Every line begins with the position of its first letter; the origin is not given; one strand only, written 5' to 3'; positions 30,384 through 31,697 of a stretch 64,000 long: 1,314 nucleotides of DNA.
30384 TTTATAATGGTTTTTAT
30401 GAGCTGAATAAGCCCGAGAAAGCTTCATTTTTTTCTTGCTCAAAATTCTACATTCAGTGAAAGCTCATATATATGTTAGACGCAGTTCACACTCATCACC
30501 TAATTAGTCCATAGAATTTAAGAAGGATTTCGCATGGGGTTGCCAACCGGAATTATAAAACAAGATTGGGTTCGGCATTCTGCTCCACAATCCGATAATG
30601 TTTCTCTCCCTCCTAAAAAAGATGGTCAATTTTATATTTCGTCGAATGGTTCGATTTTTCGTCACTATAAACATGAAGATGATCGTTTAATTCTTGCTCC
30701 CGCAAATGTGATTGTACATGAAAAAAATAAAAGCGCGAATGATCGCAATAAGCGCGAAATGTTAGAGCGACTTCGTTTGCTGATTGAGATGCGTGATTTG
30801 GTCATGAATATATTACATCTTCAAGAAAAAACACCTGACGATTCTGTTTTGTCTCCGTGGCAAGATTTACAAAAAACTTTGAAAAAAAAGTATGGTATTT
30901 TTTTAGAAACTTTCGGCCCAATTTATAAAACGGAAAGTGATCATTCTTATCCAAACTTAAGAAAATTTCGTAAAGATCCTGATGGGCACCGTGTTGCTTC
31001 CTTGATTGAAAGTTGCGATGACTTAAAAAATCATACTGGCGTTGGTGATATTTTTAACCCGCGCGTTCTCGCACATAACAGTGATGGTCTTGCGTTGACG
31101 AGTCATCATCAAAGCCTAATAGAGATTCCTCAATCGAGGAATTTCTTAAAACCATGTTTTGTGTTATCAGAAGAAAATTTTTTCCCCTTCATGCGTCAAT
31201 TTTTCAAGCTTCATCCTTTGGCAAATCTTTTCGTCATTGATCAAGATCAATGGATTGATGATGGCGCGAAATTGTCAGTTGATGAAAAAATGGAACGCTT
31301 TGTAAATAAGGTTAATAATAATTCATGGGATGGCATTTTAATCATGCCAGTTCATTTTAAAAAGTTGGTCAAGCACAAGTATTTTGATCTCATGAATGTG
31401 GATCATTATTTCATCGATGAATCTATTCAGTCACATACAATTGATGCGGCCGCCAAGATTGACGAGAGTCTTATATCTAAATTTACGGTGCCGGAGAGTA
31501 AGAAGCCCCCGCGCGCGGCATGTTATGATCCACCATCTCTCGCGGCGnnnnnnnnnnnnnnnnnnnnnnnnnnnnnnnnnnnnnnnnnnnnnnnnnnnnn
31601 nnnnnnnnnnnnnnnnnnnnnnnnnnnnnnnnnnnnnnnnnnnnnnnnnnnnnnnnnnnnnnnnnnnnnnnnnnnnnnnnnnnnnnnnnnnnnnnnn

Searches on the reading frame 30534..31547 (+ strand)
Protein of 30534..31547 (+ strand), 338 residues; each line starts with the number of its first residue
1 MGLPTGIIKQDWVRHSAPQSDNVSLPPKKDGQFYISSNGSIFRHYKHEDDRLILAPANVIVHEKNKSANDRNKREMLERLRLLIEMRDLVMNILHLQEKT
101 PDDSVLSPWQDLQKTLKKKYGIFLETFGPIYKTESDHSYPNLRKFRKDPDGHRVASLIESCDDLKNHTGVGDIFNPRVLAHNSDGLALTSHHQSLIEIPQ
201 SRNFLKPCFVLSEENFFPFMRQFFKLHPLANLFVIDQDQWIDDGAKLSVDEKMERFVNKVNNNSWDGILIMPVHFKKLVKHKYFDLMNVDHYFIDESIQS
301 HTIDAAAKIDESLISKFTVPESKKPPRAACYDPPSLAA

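Call 3: search_protein_families(library=pfam, proteins=[window:30534-31547:+], max_evalue=0.1)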
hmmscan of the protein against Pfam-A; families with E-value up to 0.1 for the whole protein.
window:30534-31547:+ (338 aa): 1 family
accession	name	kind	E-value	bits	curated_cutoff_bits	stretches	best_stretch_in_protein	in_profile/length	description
PF03317.18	ELF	-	0.057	13.8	25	0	158-201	55-97/105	ELF protein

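Call 5: search_protein_families(library=padloc, proteins=[window:30534-31547:+], max_evalue=0.1)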
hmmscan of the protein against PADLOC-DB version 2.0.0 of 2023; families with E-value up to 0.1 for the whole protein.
window:30534-31547:+ (338 aa): 0 families

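Call 6: search_protein_families(library=ncbifam, proteins=[window:30534-31547:+], max_evalue=0.1)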
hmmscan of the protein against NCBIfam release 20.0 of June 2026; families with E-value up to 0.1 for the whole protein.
window:30534-31547:+ (338 aa): 0 families

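Call 7: search_protein_families(library=phrogs, proteins=[window:30534-31547:+], max_evalue=0.1)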
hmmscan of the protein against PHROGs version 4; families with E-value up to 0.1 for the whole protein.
window:30534-31547:+ (338 aa): 1 family
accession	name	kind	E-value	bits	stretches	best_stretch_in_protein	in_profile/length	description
phrog_10089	-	moron, auxiliary metabolic gene and host takeover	7.7e-09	33.8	1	45-161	1960-2067/4647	DarB-like antirestriction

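Call 21: search_protein_families(library=pfam, proteins=[window:30534-31547:+], max_evalue=1)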
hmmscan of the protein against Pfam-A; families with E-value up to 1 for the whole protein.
window:30534-31547:+ (338 aa): 1 family
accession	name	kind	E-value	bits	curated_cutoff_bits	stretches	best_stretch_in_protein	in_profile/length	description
PF03317.18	ELF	-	0.057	13.8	25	1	158-201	55-97/105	ELF protein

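Call 99: find_homologous_proteins(query=window:30534-31547:+)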
Query window:30534-31547:+ (338 aa): 1 proteins with E <= 0.001 among 898 candidates.
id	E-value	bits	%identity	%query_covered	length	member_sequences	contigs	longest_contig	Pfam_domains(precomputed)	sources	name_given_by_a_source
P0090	2.6e-229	778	100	100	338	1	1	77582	-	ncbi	-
